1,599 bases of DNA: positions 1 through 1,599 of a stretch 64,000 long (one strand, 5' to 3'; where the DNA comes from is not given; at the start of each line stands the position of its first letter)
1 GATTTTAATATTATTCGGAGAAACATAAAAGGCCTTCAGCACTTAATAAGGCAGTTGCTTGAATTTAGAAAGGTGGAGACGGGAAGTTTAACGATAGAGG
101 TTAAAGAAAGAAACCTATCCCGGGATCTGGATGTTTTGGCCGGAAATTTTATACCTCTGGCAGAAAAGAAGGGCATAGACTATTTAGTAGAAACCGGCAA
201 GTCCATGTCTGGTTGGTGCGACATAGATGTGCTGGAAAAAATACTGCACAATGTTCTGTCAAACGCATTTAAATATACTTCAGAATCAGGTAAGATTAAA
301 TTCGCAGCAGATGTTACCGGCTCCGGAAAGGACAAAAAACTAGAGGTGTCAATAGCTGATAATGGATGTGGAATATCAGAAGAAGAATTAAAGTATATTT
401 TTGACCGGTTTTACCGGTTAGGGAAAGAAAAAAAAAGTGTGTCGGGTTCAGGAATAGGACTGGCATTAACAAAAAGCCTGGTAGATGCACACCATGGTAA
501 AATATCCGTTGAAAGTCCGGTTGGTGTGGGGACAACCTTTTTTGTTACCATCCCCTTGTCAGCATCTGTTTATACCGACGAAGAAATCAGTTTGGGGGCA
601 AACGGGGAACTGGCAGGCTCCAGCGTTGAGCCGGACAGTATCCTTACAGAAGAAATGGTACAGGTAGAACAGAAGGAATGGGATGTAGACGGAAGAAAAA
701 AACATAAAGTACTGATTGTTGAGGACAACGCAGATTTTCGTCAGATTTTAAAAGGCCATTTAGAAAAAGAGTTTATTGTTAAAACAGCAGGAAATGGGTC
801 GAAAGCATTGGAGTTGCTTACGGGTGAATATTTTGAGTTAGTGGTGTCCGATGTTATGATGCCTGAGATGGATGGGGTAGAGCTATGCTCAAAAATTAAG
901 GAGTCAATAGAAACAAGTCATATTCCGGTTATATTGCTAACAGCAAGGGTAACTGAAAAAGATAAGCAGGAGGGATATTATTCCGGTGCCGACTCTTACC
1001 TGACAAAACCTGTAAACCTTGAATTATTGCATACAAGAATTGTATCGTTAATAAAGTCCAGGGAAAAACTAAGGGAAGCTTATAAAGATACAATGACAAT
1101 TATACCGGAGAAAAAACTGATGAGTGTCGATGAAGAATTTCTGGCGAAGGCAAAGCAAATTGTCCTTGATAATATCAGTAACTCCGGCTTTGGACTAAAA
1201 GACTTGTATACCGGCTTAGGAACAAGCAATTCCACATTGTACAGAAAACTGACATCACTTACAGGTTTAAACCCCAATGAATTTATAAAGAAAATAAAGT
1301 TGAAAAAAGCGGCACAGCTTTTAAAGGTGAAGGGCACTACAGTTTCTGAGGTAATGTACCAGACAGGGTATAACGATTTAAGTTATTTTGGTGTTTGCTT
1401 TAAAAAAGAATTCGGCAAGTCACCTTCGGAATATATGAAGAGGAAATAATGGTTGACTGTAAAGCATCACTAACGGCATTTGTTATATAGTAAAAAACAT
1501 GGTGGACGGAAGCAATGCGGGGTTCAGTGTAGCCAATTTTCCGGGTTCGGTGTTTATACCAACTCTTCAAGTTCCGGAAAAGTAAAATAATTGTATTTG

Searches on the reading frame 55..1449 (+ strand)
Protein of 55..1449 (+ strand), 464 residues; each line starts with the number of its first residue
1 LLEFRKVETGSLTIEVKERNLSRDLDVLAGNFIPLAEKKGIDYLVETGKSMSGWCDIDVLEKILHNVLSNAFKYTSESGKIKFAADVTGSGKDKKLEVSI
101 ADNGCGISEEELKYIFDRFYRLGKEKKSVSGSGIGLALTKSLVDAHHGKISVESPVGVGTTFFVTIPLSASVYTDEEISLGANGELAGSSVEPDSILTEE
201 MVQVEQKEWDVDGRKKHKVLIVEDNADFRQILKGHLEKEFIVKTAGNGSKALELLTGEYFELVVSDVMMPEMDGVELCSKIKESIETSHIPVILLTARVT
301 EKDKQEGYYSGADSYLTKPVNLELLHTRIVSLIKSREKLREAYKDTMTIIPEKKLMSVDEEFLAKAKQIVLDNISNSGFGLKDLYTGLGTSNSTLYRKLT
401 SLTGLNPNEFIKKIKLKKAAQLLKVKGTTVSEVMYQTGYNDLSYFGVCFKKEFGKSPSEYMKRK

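Call 69: search_protein_families(library=pfam, proteins=[window:55-1449:+], max_evalue=0.001)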
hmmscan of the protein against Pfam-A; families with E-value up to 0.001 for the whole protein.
window:55-1449:+ (464 aa): 5 families
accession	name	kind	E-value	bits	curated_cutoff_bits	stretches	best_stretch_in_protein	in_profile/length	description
PF02518.31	HATPase_c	-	3.1e-27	95.7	26.4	1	56-169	2-110/111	Histidine kinase-, DNA gyrase B-, and HSP90-like ATPase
PF00072.30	Response_reg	-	5.9e-26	91.3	30.2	1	219-329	1-110/111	Response regulator receiver domain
PF12833.13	HTH_18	-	8.8e-20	71.2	33.6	1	388-463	5-80/80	Helix-turn-helix domain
PF00165.29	HTH_AraC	-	1.2e-07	32.2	26.6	1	428-461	9-41/42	Bacterial regulatory helix-turn-helix proteins, AraC family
PF13589.12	HATPase_c_3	-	0.00034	21.1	25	0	61-137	4-78/137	Histidine kinase-, DNA gyrase B-, and HSP90-like ATPase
